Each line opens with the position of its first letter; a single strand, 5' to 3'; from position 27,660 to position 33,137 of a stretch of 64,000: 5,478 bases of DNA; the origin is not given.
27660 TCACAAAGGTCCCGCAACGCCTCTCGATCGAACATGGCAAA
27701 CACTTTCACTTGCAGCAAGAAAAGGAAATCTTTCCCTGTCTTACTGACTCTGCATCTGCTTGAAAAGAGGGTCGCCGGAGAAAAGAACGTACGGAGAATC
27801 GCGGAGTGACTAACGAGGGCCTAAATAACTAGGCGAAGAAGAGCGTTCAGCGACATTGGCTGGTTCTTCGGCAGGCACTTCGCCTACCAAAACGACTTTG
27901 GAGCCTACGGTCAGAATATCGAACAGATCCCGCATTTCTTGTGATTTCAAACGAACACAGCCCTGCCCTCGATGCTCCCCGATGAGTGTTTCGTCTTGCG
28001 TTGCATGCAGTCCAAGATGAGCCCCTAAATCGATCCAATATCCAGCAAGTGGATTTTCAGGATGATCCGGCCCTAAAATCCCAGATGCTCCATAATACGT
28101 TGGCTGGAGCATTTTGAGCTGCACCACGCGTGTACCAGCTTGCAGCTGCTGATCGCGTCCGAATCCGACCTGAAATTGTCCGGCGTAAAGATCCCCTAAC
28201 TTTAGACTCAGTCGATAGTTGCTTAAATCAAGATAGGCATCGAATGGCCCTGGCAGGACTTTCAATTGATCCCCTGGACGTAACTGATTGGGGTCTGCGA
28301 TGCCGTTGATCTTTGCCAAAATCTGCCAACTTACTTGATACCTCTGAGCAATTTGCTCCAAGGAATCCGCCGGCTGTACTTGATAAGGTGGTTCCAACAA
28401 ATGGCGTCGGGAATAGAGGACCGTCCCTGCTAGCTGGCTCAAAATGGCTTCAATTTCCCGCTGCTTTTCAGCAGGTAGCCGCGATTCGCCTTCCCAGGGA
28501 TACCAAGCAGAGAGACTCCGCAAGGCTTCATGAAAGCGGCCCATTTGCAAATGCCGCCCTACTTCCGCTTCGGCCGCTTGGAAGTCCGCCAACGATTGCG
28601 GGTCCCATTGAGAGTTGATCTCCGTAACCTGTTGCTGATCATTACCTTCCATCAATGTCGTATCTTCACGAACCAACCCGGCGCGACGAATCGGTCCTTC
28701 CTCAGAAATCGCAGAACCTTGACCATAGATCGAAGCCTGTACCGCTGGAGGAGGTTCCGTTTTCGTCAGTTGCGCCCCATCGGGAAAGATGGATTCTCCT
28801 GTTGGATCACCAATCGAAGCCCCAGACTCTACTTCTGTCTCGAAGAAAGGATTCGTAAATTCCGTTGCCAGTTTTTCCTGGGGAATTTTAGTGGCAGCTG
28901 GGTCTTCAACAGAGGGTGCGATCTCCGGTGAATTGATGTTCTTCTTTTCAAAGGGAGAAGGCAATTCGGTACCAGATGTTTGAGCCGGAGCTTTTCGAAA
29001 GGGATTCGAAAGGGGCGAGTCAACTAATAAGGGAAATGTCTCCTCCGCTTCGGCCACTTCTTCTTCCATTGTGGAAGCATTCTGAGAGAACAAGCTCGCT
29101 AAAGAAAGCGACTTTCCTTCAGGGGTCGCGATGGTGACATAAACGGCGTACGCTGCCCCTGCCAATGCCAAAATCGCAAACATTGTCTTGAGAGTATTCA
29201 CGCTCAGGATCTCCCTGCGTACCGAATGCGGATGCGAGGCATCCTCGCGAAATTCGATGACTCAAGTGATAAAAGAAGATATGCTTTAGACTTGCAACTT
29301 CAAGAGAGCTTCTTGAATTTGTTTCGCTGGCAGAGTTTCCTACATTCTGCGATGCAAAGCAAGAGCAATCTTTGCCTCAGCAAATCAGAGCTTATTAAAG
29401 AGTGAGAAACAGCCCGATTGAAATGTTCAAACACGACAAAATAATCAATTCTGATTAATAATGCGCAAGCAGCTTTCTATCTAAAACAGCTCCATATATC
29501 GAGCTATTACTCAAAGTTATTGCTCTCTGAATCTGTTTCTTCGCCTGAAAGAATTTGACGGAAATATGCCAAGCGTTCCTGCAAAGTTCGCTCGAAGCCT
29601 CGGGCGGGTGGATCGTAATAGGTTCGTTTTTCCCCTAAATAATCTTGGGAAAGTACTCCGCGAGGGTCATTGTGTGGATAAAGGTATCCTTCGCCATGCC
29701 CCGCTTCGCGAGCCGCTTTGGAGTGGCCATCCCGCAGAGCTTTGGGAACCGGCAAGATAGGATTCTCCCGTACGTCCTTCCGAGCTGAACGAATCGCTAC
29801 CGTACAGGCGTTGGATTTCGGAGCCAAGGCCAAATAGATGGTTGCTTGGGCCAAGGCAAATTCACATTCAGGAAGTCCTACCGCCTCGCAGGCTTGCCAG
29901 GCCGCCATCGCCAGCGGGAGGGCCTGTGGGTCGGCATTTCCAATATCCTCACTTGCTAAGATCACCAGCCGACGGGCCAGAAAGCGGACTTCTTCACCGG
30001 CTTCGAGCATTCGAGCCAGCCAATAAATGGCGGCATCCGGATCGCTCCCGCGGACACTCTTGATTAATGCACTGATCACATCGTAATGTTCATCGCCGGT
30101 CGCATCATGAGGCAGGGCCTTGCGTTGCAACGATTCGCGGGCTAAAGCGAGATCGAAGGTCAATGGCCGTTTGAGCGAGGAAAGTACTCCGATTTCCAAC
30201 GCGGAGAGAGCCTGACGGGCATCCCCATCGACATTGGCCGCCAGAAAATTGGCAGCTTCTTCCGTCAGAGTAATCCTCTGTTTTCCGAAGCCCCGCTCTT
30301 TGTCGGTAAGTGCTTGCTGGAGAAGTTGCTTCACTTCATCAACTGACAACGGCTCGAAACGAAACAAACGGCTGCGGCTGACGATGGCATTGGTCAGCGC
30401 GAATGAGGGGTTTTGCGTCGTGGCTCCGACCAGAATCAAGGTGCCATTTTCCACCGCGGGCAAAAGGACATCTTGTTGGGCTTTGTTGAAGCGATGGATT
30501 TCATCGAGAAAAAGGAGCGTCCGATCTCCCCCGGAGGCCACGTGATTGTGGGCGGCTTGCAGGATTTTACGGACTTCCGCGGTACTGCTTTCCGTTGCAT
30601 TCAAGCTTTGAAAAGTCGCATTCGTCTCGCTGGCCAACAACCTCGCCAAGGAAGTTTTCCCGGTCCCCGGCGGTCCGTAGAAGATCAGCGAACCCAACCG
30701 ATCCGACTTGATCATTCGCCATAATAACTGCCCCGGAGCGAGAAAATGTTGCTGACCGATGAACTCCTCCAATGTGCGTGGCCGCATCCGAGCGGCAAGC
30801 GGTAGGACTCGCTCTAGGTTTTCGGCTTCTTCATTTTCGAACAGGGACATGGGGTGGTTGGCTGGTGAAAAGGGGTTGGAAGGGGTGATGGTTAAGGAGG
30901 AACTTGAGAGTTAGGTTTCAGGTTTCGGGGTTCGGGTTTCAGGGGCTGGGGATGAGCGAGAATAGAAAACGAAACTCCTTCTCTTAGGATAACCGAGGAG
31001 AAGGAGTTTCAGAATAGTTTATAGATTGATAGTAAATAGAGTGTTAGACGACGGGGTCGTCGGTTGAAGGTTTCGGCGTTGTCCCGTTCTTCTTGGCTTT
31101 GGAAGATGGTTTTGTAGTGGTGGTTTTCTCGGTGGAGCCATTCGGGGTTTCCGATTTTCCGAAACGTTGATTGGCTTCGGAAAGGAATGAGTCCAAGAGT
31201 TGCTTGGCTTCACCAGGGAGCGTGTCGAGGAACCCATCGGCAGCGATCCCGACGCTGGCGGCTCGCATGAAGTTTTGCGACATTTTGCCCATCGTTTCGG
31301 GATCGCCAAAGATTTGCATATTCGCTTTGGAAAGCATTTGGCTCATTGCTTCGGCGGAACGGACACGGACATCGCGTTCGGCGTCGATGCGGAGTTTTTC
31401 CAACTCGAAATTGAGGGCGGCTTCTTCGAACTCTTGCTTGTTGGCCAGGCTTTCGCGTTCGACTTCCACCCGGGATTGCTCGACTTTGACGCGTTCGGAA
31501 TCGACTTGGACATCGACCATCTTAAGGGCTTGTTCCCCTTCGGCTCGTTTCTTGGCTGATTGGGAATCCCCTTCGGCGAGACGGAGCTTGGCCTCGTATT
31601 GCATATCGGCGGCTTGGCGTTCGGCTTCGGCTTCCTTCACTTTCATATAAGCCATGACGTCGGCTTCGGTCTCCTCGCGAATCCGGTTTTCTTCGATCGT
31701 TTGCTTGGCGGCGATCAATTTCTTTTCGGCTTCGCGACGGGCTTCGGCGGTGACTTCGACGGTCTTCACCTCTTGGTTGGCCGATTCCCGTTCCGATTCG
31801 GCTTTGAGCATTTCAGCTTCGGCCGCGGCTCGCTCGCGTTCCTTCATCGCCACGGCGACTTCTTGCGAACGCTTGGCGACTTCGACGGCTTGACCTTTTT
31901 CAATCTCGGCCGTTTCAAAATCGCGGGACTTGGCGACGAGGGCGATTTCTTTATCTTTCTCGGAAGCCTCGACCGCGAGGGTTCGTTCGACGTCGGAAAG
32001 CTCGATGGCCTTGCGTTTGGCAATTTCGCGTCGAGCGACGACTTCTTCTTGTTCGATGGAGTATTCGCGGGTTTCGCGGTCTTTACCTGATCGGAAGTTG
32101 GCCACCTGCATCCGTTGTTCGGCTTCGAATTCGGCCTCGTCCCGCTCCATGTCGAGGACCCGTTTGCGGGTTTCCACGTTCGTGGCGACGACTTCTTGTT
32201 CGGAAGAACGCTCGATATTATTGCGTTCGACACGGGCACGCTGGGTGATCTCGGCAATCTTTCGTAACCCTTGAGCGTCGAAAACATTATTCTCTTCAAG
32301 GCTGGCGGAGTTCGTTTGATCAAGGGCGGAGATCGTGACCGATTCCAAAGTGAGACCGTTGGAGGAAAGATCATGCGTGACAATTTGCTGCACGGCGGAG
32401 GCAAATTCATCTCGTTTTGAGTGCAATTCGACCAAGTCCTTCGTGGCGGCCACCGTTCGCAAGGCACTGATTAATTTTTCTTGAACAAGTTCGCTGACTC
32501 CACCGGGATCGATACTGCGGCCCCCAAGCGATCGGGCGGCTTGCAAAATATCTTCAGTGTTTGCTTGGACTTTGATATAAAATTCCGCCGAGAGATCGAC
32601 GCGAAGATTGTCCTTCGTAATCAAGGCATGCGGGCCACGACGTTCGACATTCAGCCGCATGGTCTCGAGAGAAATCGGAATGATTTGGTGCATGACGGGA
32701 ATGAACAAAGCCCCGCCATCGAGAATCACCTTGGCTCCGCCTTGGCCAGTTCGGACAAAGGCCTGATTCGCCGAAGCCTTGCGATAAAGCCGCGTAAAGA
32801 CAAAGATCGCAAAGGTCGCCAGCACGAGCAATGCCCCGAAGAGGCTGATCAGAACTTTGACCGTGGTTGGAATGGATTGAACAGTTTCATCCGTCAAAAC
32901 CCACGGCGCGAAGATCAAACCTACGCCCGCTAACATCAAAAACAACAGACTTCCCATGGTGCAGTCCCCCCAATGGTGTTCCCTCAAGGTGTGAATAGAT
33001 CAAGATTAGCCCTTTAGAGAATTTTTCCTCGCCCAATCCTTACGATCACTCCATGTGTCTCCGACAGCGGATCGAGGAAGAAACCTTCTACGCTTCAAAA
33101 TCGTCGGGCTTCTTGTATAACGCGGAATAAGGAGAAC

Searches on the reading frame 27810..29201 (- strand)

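Call 58: search_protein_families(library=pfam, proteins=[window:27810-29201:-], max_evalue=0.00001)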
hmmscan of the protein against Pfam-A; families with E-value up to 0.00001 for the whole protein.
window:27810-29201:- (463 aa): 2 families
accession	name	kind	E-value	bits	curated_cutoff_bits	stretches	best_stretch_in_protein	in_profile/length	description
PF01476.26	LysM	-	4.6e-13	49.3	20.9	1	273-315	1-42/43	LysM domain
PF03734.19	YkuD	-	2.6e-08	35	23.4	1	325-437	7-145/146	L,D-transpeptidase catalytic domain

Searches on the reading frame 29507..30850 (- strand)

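Call 58: search_protein_families(library=pfam, proteins=[window:29507-30850:-], max_evalue=0.00001)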
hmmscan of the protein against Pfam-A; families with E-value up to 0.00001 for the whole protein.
window:29507-30850:- (447 aa): 8 families
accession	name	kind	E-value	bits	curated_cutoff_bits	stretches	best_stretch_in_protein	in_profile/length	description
PF12002.13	MgsA_C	-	7e-65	218.4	27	1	268-430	1-166/167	MgsA AAA+ ATPase C terminal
PF16193.11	AAA_assoc_2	-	3.9e-22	78.8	34.3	1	190-267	2-81/81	AAA C-terminal domain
PF00004.35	AAA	-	1.2e-17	65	21.2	1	55-163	1-124/131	ATPase family associated with various cellular activities (AAA)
PF05496.18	RuvB_N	-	3.7e-16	59.7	27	1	22-144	1-120/159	Holliday junction DNA helicase RuvB P-loop domain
PF07728.20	AAA_5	-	1.6e-08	35.1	22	1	55-142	2-99/139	AAA domain (dynein-related subfamily)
PF13173.12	AAA_14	-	1.1e-07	32.3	27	1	55-173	5-128/129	AAA domain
PF13191.12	AAA_16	-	3.6e-06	28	32.6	0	43-80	15-55/167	AAA ATPase domain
PF13401.12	AAA_22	-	8.3e-06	26.6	27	0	53-89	6-45/130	AAA domain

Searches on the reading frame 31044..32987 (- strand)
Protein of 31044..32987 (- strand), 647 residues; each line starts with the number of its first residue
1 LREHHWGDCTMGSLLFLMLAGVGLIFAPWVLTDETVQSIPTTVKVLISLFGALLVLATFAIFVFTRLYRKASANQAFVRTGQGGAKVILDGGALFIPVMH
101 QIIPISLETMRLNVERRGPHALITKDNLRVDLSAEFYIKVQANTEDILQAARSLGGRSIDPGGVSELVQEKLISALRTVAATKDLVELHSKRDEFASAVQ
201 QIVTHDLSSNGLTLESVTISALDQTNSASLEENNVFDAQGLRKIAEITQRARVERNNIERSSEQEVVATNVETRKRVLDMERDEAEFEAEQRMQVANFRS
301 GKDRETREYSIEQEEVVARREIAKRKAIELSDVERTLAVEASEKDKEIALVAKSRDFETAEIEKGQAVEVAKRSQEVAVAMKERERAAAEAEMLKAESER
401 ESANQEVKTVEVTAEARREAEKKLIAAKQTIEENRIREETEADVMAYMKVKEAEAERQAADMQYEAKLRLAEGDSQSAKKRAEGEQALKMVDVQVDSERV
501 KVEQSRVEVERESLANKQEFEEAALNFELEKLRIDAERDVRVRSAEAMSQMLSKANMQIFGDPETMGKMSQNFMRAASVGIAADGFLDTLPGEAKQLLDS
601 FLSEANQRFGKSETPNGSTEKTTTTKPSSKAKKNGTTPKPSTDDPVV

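Call 58: search_protein_families(library=pfam, proteins=[window:31044-32987:-], max_evalue=0.00001)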
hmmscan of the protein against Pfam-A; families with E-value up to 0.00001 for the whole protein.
window:31044-32987:- (647 aa): 1 family
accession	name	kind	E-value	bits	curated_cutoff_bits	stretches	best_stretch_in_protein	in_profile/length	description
PF01145.31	Band_7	-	3.3e-21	76.6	23.6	1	71-246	3-168/176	SPFH domain / Band 7 family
